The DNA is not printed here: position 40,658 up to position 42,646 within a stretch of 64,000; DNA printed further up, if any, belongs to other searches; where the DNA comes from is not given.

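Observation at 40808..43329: IDI1–GGPPS fusion protein next to isopentenyl phosphate kinase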

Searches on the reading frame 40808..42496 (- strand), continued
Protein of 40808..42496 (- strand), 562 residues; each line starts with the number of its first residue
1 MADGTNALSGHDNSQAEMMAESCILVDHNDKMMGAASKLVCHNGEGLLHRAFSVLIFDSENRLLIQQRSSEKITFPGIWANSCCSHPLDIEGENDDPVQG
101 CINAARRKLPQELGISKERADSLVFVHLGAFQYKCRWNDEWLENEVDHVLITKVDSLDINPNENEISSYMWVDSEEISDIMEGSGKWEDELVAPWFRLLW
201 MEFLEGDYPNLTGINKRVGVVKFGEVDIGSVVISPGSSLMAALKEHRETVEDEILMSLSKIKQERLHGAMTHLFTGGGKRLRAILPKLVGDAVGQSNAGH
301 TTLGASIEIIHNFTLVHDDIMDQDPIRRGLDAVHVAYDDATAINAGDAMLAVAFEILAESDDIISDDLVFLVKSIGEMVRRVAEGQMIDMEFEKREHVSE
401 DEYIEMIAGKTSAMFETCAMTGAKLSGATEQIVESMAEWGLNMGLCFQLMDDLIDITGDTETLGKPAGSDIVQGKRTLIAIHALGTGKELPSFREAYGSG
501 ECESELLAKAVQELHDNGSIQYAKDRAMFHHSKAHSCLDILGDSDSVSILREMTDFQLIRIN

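Call 31: search_protein_families(library=pfam, proteins=[P0121, P0122, P0171, P0242, P0233, P0234, P0192, P0131, P0157, P0177], max_evalue=0.001)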
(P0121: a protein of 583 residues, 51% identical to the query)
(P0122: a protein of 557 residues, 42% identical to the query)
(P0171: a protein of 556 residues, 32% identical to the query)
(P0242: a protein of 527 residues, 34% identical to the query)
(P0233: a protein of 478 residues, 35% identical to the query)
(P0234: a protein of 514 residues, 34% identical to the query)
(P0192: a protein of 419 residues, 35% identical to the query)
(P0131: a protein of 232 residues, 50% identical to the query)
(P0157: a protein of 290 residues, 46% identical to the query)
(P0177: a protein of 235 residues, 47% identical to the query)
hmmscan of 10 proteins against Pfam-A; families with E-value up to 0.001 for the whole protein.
P0121 (583 aa): 2 families
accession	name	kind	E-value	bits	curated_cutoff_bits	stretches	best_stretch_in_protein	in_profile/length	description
PF00348.22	polyprenyl_synt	-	3.4e-66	223.4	27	1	282-521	2-238/251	Polyprenyl synthetase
PF00293.34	NUDIX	-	8e-15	55.5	21.1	1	62-209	2-134/134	NUDIX domain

P0122 (557 aa): 2 families
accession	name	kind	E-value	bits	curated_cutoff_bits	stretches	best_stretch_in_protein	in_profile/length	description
PF00348.22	polyprenyl_synt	-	3e-67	226.9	27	1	257-500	3-244/251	Polyprenyl synthetase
PF00293.34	NUDIX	-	5.2e-14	52.8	21.1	1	32-176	2-134/134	NUDIX domain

P0171 (556 aa): 2 families
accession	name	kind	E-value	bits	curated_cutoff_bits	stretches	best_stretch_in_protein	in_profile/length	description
PF00348.22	polyprenyl_synt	-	3.5e-67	226.7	27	1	281-519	5-251/251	Polyprenyl synthetase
PF00293.34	NUDIX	-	9.5e-19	68.2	21.1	1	60-199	2-120/134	NUDIX domain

P0242 (527 aa): 2 families
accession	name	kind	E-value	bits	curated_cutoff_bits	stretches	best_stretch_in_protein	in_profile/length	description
PF00348.22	polyprenyl_synt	-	1.8e-53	181.8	27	1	222-476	5-248/251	Polyprenyl synthetase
PF00293.34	NUDIX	-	3.6e-16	59.8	21.1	1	37-166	2-134/134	NUDIX domain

P0233 (478 aa): 2 families
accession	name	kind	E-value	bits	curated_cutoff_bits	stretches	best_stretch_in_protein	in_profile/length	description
PF00348.22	polyprenyl_synt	-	7.9e-60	202.6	27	1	214-449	3-231/251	Polyprenyl synthetase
PF00293.34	NUDIX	-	1.5e-12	48.1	21.1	1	31-164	2-134/134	NUDIX domain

P0234 (514 aa): 2 families
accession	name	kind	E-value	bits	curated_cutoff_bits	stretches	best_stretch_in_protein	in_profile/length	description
PF00348.22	polyprenyl_synt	-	1e-60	205.5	27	1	205-464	2-249/251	Polyprenyl synthetase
PF00293.34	NUDIX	-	4.6e-17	62.7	21.1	1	30-159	2-134/134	NUDIX domain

P0192 (419 aa): 1 family
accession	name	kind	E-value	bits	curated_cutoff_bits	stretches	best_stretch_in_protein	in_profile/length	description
PF00348.22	polyprenyl_synt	-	2e-69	234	27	1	119-356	3-238/251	Polyprenyl synthetase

P0131 (232 aa): 1 family
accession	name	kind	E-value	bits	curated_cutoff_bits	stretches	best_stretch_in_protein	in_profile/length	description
PF00293.34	NUDIX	-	1.1e-13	51.8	21.1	1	49-181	2-124/134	NUDIX domain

P0157 (290 aa): 1 family
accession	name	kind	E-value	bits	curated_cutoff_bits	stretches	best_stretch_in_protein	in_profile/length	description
PF00293.34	NUDIX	-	3.3e-12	47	21.1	1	69-213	2-134/134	NUDIX domain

P0177 (235 aa): 1 family
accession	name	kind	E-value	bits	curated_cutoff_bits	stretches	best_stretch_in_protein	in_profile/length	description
PF00293.34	NUDIX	-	1.1e-12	48.5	21.1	1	58-194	2-127/134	NUDIX domain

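Call 32: find_encoding_contigs(protein=P0288, flank=6000, max_places=4)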
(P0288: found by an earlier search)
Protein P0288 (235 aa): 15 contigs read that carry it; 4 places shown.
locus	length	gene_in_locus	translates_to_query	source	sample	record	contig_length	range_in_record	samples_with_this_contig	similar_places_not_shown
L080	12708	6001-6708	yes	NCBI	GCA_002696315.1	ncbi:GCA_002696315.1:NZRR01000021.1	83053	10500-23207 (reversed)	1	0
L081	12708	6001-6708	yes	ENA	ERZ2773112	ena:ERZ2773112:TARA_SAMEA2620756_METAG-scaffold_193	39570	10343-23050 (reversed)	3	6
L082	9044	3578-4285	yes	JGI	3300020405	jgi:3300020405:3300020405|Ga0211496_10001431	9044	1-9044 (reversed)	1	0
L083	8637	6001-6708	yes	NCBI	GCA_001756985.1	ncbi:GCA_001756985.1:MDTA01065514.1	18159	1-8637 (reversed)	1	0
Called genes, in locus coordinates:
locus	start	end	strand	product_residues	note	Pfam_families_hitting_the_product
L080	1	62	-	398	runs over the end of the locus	PF02441:Flavoprotein, PF04127:DFP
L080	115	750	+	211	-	-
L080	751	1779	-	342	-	PF06723:MreB_Mbl, PF25229:Salactin, PF00022:Actin, PF25216:Volactin (weak)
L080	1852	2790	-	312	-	-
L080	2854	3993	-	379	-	-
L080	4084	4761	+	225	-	PF01885:PTS_2-RNA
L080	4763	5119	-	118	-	-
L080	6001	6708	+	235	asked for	PF00293:NUDIX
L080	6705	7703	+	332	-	PF00348:polyprenyl_synt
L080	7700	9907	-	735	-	PF00009:GTP_EFTU, PF22042:EF-G_D2, PF03144:GTP_EFTU_D2, PF14492:EFG_III, PF03764:EFG_IV, PF00679:EFG_C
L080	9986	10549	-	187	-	PF00177:Ribosomal_S7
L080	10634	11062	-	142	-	PF00164:Ribosom_S12_S23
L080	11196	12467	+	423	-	PF01977:UbiD, PF20696:UbiD_C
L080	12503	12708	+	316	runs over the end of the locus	PF13428:TPR_14 (faint)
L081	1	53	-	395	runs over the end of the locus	PF02441:Flavoprotein, PF04127:DFP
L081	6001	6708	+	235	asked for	PF00293:NUDIX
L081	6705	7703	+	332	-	PF00348:polyprenyl_synt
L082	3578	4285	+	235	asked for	PF00293:NUDIX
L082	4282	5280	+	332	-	PF00348:polyprenyl_synt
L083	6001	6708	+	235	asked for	PF00293:NUDIX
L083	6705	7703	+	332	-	PF00348:polyprenyl_synt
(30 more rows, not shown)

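Call 33: find_encoding_contigs(protein=P0122, flank=4000, max_places=2)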
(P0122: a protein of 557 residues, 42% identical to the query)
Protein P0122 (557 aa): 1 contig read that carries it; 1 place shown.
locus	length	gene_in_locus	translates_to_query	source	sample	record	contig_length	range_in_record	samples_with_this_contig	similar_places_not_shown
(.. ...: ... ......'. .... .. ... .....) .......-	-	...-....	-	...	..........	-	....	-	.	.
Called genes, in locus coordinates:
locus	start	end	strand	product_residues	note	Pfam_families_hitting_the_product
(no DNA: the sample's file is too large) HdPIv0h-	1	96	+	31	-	?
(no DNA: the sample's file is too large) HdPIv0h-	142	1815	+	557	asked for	PF00293:NUDIX, PF00348:polyprenyl_synt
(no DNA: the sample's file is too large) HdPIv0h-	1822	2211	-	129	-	PF00072:Response_reg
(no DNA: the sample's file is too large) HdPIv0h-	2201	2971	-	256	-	PF00512:HisKA (faint), PF02518:HATPase_c, PF14501:HATPase_c_5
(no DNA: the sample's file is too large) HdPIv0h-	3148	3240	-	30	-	?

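Call 34: find_encoding_contigs(protein=P0171, flank=4000, max_places=2)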
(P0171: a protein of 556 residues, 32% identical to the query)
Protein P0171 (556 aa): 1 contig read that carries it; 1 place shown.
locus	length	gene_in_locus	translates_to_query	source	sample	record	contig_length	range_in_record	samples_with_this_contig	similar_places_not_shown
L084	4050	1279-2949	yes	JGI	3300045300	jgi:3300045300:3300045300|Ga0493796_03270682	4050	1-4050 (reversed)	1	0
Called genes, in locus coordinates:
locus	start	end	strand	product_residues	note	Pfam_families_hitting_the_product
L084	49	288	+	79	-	-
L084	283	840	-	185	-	-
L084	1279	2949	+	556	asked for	PF00293:NUDIX, PF00348:polyprenyl_synt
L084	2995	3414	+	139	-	-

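Call 46: search_protein_families(library=ncbifam, proteins=[P0122, P0171, P0242, P0233, P0234, L080:6001-6708:+, L080:6705-7703:+, L061:2223-3884:+, P0131, P0157], max_evalue=1e-15)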
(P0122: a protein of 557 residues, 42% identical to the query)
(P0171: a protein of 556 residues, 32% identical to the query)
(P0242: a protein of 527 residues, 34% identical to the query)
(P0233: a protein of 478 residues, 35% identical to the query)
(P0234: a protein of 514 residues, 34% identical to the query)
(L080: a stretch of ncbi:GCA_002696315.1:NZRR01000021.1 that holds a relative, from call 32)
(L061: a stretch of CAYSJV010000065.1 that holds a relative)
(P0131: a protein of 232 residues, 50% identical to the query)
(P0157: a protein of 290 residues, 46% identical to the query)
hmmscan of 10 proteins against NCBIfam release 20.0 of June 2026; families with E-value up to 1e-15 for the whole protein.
P0122 (557 aa): 18 families
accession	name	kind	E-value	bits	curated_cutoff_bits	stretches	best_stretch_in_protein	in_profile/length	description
NF040698.1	IdsA_Meth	equivalog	3.1e-74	250.1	468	1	236-555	8-326/328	short chain isoprenyl diphosphate synthase IdsA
NF041003.1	GGPP_syn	equivalog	2.7e-69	233.7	500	1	246-555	17-324/326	geranylgeranyl diphosphate synthase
NF040789.2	gerfarn_diphsyn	equivalog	4.6e-64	216.8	560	1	236-555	12-343/345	geranylfarnesyl diphosphate synthase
NF041169.1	f2_encap_cargo4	exception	1.7e-60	205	450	1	267-555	47-332/334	family 2 encapsulin nanocompartment cargo protein polyprenyl transferase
NF045485.1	FPPsyn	subfamily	3.1e-52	177.5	275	1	237-489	3-261/288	farnesyl diphosphate synthase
TIGR02749.1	prenyl_cyano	equivalog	1.7e-49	168.6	383.2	1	255-556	29-321/322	solanesyl diphosphate synthase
TIGR02150.1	IPP_isom_1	equivalog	4e-49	166.5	105.8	1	7-179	1-158/159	isopentenyl-diphosphate delta-isomerase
TIGR02748.1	GerC3_HepT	equivalog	2.6e-45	154.9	456.55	1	228-555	2-317/319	heptaprenyl diphosphate synthase component II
NF045549.1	GGPPsyn_IdsB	equivalog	6.9e-45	153.6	475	1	268-546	63-338/346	geranylgeranyl diphosphate synthase IdsB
NF008140.0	PRK10888.1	equivalog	3.5e-42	144.8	412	1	264-555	38-321/323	octaprenyl diphosphate synthase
NF045628.1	HxpDPsynlarge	equivalog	1e-40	139.7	500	1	243-556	9-310/311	hexaprenyl-diphosphate synthase large subunit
NF045685.1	GGPPSynCrtE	equivalog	2.1e-40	138.6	460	1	236-481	8-258/293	geranylgeranyl diphosphate synthase CrtE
NF002995.0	PRK03759.1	equivalog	7.5e-40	136.6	127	1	3-178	5-167/185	isopentenyl-diphosphate Delta-isomerase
NF042417.1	NPPPS_Mycobact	equivalog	1.6e-36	126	600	1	258-555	44-333/335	nonaprenyl/(2E,6E)-farnesyl/geranylgeranyl diphosphat synthase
NF007877.0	PRK10581.1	equivalog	4.2e-29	101.7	321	1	260-483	34-263/299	(2E,6E)-farnesyl diphosphate synthase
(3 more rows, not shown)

P0171 (556 aa): 6 families
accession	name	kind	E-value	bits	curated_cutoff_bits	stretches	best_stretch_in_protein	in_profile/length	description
TIGR02150.1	IPP_isom_1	equivalog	9e-50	168.6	105.8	1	30-219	1-158/159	isopentenyl-diphosphate delta-isomerase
NF002995.0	PRK03759.1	equivalog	1.1e-34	119.7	127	1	25-218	4-167/185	isopentenyl-diphosphate Delta-isomerase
NF041169.1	f2_encap_cargo4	exception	1.8e-22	80.1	450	1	320-526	78-292/334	family 2 encapsulin nanocompartment cargo protein polyprenyl transferase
NF040698.1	IdsA_Meth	equivalog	3.2e-20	72.6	468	1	287-531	37-292/328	short chain isoprenyl diphosphate synthase IdsA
NF041003.1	GGPP_syn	equivalog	7.2e-19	68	500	1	286-529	34-286/326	geranylgeranyl diphosphate synthase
NF008140.0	PRK10888.1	equivalog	1e-16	61.2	412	1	286-530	38-286/323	octaprenyl diphosphate synthase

P0242 (527 aa): 18 families
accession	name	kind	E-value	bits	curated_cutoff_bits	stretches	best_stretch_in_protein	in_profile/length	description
NF040698.1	IdsA_Meth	equivalog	2e-55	188.3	468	1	200-526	9-327/328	short chain isoprenyl diphosphate synthase IdsA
NF041169.1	f2_encap_cargo4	exception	5.3e-51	173.8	450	1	230-525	47-332/334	family 2 encapsulin nanocompartment cargo protein polyprenyl transferase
NF041003.1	GGPP_syn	equivalog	1.2e-48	165.9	500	1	195-521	3-320/326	geranylgeranyl diphosphate synthase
NF002995.0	PRK03759.1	equivalog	4.3e-41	140.6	127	1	9-172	6-171/185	isopentenyl-diphosphate Delta-isomerase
NF045485.1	FPPsyn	subfamily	5.4e-39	134.1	275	1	215-476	19-280/288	farnesyl diphosphate synthase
NF045549.1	GGPPsyn_IdsB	equivalog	9.7e-34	116.9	475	1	230-507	62-329/346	geranylgeranyl diphosphate synthase IdsB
TIGR02748.1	GerC3_HepT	equivalog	2.6e-33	115.5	456.55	1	219-523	29-315/319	heptaprenyl diphosphate synthase component II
NF040789.2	gerfarn_diphsyn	equivalog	4.2e-32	111.7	560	1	219-526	31-344/345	geranylfarnesyl diphosphate synthase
NF042417.1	NPPPS_Mycobact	equivalog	1.9e-31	109.4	600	1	222-525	45-333/335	nonaprenyl/(2E,6E)-farnesyl/geranylgeranyl diphosphat synthase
NF008140.0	PRK10888.1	equivalog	2.2e-31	109.4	412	1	227-525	38-321/323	octaprenyl diphosphate synthase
TIGR02150.1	IPP_isom_1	equivalog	4.7e-31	107.8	105.8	1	12-168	1-157/159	isopentenyl-diphosphate delta-isomerase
TIGR02749.1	prenyl_cyano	equivalog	2.8e-30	105.5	383.2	1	227-525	38-320/322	solanesyl diphosphate synthase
NF045685.1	GGPPSynCrtE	equivalog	1.5e-27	96.4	460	1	196-448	5-254/293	geranylgeranyl diphosphate synthase CrtE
NF045628.1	HxpDPsynlarge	equivalog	5.8e-27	94.5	500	1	222-523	24-307/311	hexaprenyl-diphosphate synthase large subunit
NF007877.0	PRK10581.1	equivalog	3.5e-22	78.9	321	1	223-449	34-258/299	(2E,6E)-farnesyl diphosphate synthase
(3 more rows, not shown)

P0233 (478 aa): 17 families
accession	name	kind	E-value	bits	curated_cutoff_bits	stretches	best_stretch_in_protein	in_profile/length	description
NF045485.1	FPPsyn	subfamily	2.5e-105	351.7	275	1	191-478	2-288/288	farnesyl diphosphate synthase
NF007877.0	PRK10581.1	equivalog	4.9e-84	282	321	1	185-477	2-298/299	(2E,6E)-farnesyl diphosphate synthase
NF045685.1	GGPPSynCrtE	equivalog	5.4e-79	265.3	460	1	185-477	2-292/293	geranylgeranyl diphosphate synthase CrtE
NF041169.1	f2_encap_cargo4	exception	2.9e-56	191.1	450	1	190-451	5-266/334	family 2 encapsulin nanocompartment cargo protein polyprenyl transferase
NF040698.1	IdsA_Meth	equivalog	1.1e-54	185.9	468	1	185-442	2-254/328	short chain isoprenyl diphosphate synthase IdsA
NF041003.1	GGPP_syn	equivalog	1.4e-44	152.6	500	1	195-432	11-241/326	geranylgeranyl diphosphate synthase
TIGR02748.1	GerC3_HepT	equivalog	3.5e-40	138.1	456.55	1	190-448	9-253/319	heptaprenyl diphosphate synthase component II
NF002995.0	PRK03759.1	equivalog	5.2e-40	137.1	127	1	5-175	7-176/185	isopentenyl-diphosphate Delta-isomerase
NF045549.1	GGPPsyn_IdsB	equivalog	1.4e-37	129.5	475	1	225-450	63-284/346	geranylgeranyl diphosphate synthase IdsB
NF040789.2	gerfarn_diphsyn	equivalog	3.4e-37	128.4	560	1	185-432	6-261/345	geranylfarnesyl diphosphate synthase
NF045628.1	HxpDPsynlarge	equivalog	1e-33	116.7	500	1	193-450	4-247/311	hexaprenyl-diphosphate synthase large subunit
TIGR02749.1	prenyl_cyano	equivalog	1.6e-33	116.1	383.2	1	199-448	16-257/322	solanesyl diphosphate synthase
TIGR02150.1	IPP_isom_1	equivalog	6e-30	104.2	105.8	1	9-165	3-156/159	isopentenyl-diphosphate delta-isomerase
NF008140.0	PRK10888.1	equivalog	4.8e-28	98.4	412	1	218-455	35-261/323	octaprenyl diphosphate synthase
NF042417.1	NPPPS_Mycobact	equivalog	5.6e-27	94.6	600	1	190-450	22-268/335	nonaprenyl/(2E,6E)-farnesyl/geranylgeranyl diphosphat synthase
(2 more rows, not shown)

P0234 (514 aa): 18 families
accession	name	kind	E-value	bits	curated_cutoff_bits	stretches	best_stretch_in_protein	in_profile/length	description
NF040698.1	IdsA_Meth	equivalog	7.1e-66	222.6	468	1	179-513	2-327/328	short chain isoprenyl diphosphate synthase IdsA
NF041003.1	GGPP_syn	equivalog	2.1e-60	204.5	500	1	180-513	2-325/326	geranylgeranyl diphosphate synthase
NF041169.1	f2_encap_cargo4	exception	1.1e-56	192.5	450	1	216-513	47-333/334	family 2 encapsulin nanocompartment cargo protein polyprenyl transferase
TIGR02748.1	GerC3_HepT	equivalog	8e-44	150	456.55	1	215-509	39-314/319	heptaprenyl diphosphate synthase component II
NF045485.1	FPPsyn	subfamily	2e-42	145.3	275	1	188-467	5-284/288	farnesyl diphosphate synthase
NF002995.0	PRK03759.1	equivalog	2.1e-42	144.9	127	1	6-169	10-175/185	isopentenyl-diphosphate Delta-isomerase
NF008140.0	PRK10888.1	equivalog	8.6e-42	143.6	412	1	188-513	14-322/323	octaprenyl diphosphate synthase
NF040789.2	gerfarn_diphsyn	equivalog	3.3e-41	141.6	560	1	181-513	8-344/345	geranylfarnesyl diphosphate synthase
TIGR02749.1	prenyl_cyano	equivalog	2.9e-39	135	383.2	1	215-512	40-320/322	solanesyl diphosphate synthase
TIGR02150.1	IPP_isom_1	equivalog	6.6e-39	133.3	105.8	1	6-161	2-157/159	isopentenyl-diphosphate delta-isomerase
NF045628.1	HxpDPsynlarge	equivalog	4.6e-38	131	500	1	211-506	27-303/311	hexaprenyl-diphosphate synthase large subunit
NF042417.1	NPPPS_Mycobact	equivalog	4.6e-36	124.5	600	1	204-512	41-333/335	nonaprenyl/(2E,6E)-farnesyl/geranylgeranyl diphosphat synthase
NF045549.1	GGPPsyn_IdsB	equivalog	1.3e-34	119.8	475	1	217-486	63-321/346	geranylgeranyl diphosphate synthase IdsB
NF045685.1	GGPPSynCrtE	equivalog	1e-33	116.7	460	1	179-426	2-246/293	geranylgeranyl diphosphate synthase CrtE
NF040627.1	GFPS_Meth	equivalog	1.1e-27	97.3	600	1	191-406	12-211/285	geranylfarnesyl diphosphate synthase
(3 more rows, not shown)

L080:6001-6708:+ (235 aa): 2 families
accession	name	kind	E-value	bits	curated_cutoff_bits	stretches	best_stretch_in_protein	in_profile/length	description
TIGR02150.1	IPP_isom_1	equivalog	1.1e-44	152.1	105.8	1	33-205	1-158/159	isopentenyl-diphosphate delta-isomerase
NF002995.0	PRK03759.1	equivalog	1.3e-42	145.6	127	1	29-203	5-166/185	isopentenyl-diphosphate Delta-isomerase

L080:6705-7703:+ (332 aa): 16 families
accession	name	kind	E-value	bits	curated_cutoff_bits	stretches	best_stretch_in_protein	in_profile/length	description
NF040698.1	IdsA_Meth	equivalog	6.7e-84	281.9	468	1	7-330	3-326/328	short chain isoprenyl diphosphate synthase IdsA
NF041003.1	GGPP_syn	equivalog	2.2e-78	263.6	500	1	23-330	17-324/326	geranylgeranyl diphosphate synthase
NF040789.2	gerfarn_diphsyn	equivalog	4.9e-70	236.4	560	1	3-330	3-343/345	geranylfarnesyl diphosphate synthase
NF041169.1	f2_encap_cargo4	exception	3e-63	214.1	450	1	44-330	48-332/334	family 2 encapsulin nanocompartment cargo protein polyprenyl transferase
NF045485.1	FPPsyn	subfamily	4.9e-55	186.7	275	1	13-261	3-257/288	farnesyl diphosphate synthase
NF045628.1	HxpDPsynlarge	equivalog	4.7e-53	180.2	500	1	17-331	7-310/311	hexaprenyl-diphosphate synthase large subunit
TIGR02749.1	prenyl_cyano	equivalog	2.3e-50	171.5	383.2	1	29-331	27-321/322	solanesyl diphosphate synthase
NF045549.1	GGPPsyn_IdsB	equivalog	5.6e-50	170.3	475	1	44-297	63-314/346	geranylgeranyl diphosphate synthase IdsB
TIGR02748.1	GerC3_HepT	equivalog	2.1e-49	168.4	456.55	1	7-326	5-313/319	heptaprenyl diphosphate synthase component II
NF008140.0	PRK10888.1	equivalog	1.2e-46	159.6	412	1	19-324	18-315/323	octaprenyl diphosphate synthase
NF045685.1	GGPPSynCrtE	equivalog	1.5e-45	155.4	460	1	10-262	6-263/293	geranylgeranyl diphosphate synthase CrtE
NF042417.1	NPPPS_Mycobact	equivalog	5.2e-43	147.3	600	1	17-330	28-333/335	nonaprenyl/(2E,6E)-farnesyl/geranylgeranyl diphosphat synthase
NF007877.0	PRK10581.1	equivalog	3.4e-38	131.5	321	1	25-262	24-266/299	(2E,6E)-farnesyl diphosphate synthase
NF040627.1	GFPS_Meth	equivalog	3.2e-28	99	600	1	18-225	12-211/285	geranylfarnesyl diphosphate synthase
NF042416.1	GFPPS_Mycobact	equivalog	2.8e-23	82.5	600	1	31-258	27-273/350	bifunctional (2E,6E)-farnesyl/geranyl diphosphate synthase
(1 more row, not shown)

L061:2223-3884:+ (553 aa): 18 families
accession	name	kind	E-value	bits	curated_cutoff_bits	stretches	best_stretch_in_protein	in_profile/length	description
NF040698.1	IdsA_Meth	equivalog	2.5e-88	296.5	468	1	226-551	2-326/328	short chain isoprenyl diphosphate synthase IdsA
NF041003.1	GGPP_syn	equivalog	2.6e-82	276.5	500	1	236-551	11-324/326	geranylgeranyl diphosphate synthase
NF041169.1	f2_encap_cargo4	exception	2.3e-66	224.3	450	1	263-551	47-332/334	family 2 encapsulin nanocompartment cargo protein polyprenyl transferase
NF040789.2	gerfarn_diphsyn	equivalog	1.7e-64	218.2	560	1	222-549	2-341/345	geranylfarnesyl diphosphate synthase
NF045485.1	FPPsyn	subfamily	4.6e-53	180.2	275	1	232-477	2-253/288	farnesyl diphosphate synthase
NF045549.1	GGPPsyn_IdsB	equivalog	6.4e-51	173.4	475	1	265-544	64-340/346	geranylgeranyl diphosphate synthase IdsB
TIGR02748.1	GerC3_HepT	equivalog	8.6e-51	172.9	456.55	1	230-545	8-311/319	heptaprenyl diphosphate synthase component II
NF045628.1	HxpDPsynlarge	equivalog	2.2e-48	164.8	500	1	234-551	4-309/311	hexaprenyl-diphosphate synthase large subunit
TIGR02150.1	IPP_isom_1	equivalog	6.4e-48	162.6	105.8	1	20-194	1-158/159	isopentenyl-diphosphate delta-isomerase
TIGR02749.1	prenyl_cyano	equivalog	7.5e-45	153.3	383.2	1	247-552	25-321/322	solanesyl diphosphate synthase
NF008140.0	PRK10888.1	equivalog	2.2e-43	148.8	412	1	259-550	37-320/323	octaprenyl diphosphate synthase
NF042417.1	NPPPS_Mycobact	equivalog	6.2e-42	143.8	600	1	222-551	13-333/335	nonaprenyl/(2E,6E)-farnesyl/geranylgeranyl diphosphat synthase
NF045685.1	GGPPSynCrtE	equivalog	1.1e-40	139.5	460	1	227-480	3-261/293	geranylgeranyl diphosphate synthase CrtE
NF002995.0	PRK03759.1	equivalog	4.9e-39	133.9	127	1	17-193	6-167/185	isopentenyl-diphosphate Delta-isomerase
NF007877.0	PRK10581.1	equivalog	2.7e-31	108.8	321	1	232-480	11-264/299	(2E,6E)-farnesyl diphosphate synthase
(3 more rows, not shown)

P0131 (232 aa): 2 families
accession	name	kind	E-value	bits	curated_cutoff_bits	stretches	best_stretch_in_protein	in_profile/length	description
TIGR02150.1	IPP_isom_1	equivalog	3.1e-44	150.6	105.8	1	24-199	1-158/159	isopentenyl-diphosphate delta-isomerase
NF002995.0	PRK03759.1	equivalog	1.4e-35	122.6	127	1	22-198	7-167/185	isopentenyl-diphosphate Delta-isomerase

P0157 (290 aa): 2 families
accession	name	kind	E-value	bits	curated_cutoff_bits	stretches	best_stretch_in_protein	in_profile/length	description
TIGR02150.1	IPP_isom_1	equivalog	1.3e-42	145.3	105.8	1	44-216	1-158/159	isopentenyl-diphosphate delta-isomerase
NF002995.0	PRK03759.1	equivalog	3.2e-42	144.3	127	1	38-216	3-168/185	isopentenyl-diphosphate Delta-isomerase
